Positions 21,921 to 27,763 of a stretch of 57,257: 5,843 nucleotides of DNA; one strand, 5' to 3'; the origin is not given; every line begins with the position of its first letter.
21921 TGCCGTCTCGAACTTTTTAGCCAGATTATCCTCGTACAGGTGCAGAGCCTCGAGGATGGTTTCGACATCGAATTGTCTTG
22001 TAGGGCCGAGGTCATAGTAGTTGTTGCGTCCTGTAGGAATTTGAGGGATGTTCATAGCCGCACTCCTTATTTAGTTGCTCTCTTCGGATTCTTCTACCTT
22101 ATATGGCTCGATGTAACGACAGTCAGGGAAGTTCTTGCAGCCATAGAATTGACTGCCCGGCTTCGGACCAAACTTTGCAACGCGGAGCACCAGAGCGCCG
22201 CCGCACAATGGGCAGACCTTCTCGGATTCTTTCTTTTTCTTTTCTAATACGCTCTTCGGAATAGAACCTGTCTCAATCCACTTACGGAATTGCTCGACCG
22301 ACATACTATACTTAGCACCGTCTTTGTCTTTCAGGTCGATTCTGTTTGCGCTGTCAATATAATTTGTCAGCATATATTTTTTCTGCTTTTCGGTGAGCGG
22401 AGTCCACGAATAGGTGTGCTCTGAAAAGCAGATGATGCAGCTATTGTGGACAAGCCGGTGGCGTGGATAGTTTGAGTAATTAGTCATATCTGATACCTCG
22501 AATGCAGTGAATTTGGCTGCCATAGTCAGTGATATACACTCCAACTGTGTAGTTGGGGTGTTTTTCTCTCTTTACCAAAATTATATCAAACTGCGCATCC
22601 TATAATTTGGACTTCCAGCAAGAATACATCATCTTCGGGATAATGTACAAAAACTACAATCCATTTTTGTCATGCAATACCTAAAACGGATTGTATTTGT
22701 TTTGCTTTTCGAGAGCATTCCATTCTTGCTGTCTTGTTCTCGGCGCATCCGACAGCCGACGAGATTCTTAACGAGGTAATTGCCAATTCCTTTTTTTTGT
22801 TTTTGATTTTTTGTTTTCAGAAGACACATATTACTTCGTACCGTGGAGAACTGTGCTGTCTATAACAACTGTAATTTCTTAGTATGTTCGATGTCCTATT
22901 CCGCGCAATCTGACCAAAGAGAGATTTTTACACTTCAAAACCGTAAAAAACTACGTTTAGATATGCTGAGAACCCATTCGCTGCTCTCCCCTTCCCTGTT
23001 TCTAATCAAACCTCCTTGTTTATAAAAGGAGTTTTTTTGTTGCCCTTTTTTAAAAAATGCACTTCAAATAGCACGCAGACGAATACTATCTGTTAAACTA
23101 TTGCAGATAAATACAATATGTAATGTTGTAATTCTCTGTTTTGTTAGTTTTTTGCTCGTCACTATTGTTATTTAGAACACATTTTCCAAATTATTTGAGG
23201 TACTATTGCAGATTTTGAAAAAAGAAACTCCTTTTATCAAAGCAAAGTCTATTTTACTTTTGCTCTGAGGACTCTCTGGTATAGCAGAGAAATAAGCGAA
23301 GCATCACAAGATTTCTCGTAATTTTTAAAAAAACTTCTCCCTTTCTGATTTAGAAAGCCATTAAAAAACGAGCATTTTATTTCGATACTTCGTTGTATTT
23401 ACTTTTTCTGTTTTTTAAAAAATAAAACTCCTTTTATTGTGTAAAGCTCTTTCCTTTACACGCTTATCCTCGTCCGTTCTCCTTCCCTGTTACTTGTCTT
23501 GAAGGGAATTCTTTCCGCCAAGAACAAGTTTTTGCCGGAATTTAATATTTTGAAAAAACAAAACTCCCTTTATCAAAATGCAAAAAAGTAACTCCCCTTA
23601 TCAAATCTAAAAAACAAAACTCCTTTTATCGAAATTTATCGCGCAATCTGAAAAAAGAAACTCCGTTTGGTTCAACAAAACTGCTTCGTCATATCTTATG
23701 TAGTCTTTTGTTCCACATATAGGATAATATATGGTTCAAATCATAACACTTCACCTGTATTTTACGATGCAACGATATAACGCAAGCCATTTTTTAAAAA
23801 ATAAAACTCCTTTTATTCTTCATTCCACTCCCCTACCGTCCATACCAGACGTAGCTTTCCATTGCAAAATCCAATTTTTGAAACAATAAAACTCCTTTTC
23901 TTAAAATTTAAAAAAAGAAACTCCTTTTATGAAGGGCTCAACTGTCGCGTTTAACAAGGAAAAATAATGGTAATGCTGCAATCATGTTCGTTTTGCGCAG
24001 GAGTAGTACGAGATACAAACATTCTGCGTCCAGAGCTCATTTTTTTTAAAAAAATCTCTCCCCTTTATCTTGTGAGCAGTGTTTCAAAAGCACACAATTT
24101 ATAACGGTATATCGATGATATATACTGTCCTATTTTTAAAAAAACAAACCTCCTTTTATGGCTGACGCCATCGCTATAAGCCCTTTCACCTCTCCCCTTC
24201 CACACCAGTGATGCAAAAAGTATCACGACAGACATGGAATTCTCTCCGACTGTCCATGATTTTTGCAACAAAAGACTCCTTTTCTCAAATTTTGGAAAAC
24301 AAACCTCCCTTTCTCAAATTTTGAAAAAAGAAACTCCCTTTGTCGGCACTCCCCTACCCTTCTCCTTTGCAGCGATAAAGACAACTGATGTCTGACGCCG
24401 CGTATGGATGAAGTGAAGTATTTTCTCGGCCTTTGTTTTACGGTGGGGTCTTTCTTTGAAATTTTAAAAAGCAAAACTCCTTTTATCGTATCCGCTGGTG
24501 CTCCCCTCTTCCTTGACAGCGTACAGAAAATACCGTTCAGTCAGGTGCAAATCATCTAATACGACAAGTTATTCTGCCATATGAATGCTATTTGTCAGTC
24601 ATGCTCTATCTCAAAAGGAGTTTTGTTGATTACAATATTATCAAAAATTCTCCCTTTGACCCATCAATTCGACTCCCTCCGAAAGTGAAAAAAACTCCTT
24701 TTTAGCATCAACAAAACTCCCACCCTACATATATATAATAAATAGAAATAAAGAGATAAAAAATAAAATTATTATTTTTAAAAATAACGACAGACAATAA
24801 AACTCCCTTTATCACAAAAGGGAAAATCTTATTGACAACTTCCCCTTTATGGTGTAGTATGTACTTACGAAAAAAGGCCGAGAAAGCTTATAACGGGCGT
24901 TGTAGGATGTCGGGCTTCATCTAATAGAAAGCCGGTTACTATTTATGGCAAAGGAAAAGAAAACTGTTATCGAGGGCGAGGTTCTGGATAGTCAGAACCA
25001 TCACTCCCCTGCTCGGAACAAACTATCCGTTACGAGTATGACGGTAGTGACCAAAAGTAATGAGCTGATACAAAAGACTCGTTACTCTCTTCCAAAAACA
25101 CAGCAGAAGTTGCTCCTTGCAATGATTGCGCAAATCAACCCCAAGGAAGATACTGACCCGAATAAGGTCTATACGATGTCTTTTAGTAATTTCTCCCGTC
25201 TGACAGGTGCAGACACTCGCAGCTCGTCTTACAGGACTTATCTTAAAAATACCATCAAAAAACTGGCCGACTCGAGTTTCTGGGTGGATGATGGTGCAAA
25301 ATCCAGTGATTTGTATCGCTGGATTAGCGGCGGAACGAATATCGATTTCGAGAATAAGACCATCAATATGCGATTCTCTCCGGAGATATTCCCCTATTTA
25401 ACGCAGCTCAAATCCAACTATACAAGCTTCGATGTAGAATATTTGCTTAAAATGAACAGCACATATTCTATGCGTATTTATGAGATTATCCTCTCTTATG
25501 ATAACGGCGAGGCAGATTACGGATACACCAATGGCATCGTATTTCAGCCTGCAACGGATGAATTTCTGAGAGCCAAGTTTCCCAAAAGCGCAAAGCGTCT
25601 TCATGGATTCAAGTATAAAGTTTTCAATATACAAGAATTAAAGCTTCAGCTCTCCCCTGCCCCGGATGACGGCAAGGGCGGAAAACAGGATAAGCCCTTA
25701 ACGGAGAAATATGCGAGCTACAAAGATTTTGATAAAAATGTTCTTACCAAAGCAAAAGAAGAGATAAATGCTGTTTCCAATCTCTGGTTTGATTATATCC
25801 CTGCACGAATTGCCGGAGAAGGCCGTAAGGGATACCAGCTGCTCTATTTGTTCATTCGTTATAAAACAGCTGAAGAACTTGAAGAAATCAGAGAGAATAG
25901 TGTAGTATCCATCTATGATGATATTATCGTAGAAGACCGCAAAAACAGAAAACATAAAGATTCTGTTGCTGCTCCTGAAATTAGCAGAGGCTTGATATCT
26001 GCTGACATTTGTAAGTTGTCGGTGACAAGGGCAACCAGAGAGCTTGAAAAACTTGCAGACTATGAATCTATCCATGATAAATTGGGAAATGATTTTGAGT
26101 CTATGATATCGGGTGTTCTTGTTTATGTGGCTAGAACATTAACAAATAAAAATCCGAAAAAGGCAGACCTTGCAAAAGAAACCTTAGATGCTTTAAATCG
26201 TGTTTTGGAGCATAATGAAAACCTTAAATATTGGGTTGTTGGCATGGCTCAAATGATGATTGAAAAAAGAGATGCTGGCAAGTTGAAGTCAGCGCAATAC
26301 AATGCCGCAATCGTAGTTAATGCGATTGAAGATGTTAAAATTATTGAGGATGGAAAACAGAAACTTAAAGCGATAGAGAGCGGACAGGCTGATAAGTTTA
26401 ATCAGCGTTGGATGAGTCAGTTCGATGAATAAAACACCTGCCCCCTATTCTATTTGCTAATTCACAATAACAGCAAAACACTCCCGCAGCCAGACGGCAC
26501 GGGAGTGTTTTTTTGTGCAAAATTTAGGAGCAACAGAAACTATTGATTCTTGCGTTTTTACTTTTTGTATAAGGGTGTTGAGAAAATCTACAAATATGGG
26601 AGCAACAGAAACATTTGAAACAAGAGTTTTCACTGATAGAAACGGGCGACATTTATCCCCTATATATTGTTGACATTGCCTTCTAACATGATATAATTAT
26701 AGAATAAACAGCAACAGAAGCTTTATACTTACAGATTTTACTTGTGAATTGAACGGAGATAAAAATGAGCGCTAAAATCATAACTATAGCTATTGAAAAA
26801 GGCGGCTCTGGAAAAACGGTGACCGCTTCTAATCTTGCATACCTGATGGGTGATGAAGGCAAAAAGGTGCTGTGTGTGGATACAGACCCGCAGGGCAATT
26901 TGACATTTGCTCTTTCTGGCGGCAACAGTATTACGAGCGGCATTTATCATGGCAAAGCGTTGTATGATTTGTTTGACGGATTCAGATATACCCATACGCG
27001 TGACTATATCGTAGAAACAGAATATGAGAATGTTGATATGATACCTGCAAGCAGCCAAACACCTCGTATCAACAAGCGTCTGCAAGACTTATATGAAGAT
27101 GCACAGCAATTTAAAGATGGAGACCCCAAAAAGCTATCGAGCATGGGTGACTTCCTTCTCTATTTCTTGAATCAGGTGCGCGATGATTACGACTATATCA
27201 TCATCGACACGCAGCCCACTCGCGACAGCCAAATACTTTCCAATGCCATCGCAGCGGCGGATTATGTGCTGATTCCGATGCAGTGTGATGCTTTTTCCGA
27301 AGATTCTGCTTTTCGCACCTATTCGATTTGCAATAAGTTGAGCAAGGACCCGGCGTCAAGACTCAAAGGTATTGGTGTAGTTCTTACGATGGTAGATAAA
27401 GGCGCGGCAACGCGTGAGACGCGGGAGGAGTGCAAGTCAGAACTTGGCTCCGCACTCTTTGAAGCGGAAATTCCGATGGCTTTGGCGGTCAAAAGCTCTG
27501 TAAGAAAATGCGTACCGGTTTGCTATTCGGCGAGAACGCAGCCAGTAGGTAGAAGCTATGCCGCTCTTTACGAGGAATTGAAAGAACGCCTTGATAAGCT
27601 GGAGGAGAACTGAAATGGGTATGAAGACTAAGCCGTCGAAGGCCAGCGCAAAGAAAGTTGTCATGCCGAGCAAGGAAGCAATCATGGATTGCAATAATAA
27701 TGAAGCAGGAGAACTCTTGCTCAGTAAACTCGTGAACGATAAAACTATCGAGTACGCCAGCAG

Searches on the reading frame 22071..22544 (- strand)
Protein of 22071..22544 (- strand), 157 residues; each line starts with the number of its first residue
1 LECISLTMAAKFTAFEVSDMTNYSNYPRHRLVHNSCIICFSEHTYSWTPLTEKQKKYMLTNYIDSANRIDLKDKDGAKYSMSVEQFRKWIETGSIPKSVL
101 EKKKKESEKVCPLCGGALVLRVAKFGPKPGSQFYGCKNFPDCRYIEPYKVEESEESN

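Call 20: search_protein_families(library=pfam, max_evalue=0.01, proteins=[window:22071-22544:-])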
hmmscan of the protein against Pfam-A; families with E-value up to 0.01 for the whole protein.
window:22071-22544:- (157 aa): 3 families
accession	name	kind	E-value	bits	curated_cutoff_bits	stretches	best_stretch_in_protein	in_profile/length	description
PF01396.24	Zn_ribbon_Top1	-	1.3e-11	44.5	32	1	110-149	3-37/39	Topoisomerase DNA binding C4 zinc finger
PF06839.17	Zn_ribbon_GRF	-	6.7e-05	23.3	25.9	1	110-144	2-38/45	GRF zinc finger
PF23451.1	Zn_ribbon_PaaD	-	0.0023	18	27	1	101-138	7-44/53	PaaD zinc beta ribbon domain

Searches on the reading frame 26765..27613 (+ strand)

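Call 17: search_protein_families(library=pfam, max_evalue=0.01, proteins=[window:26765-27613:+])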
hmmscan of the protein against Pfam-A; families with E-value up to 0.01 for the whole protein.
window:26765-27613:+ (282 aa): 8 families
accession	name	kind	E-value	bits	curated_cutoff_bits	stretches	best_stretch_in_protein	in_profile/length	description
PF13614.12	AAA_31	-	3.7e-36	125.1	27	1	4-194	2-169/177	AAA domain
PF01656.29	CbiA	-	1.1e-18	67.8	25.4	1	6-246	1-119/125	CobQ/CobB/MinD/ParA nucleotide binding domain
PF09140.17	MipZ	-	4.9e-08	33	20.7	1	5-42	2-39/262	ATPase MipZ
PF00142.24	Fer4_NifH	-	9.4e-08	32.3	25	1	11-54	7-50/271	4Fe-4S iron sulfur cluster binding proteins, NifH/frxC family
PF10609.15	ParA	-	9.8e-08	32.2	27.1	1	4-45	4-45/246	NUBPL iron-transfer P-loop NTPase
PF02374.21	ArsA_ATPase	-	2.5e-07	30.6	24.3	1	11-47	8-44/305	Anion-transporting ATPase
PF07015.17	VirC1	-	2.4e-05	24.2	24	0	140-192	82-133/231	VirC1 protein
PF06564.18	CBP_BcsQ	-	0.0004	20.4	21.3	0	5-49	3-47/234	Cellulose biosynthesis protein BcsQ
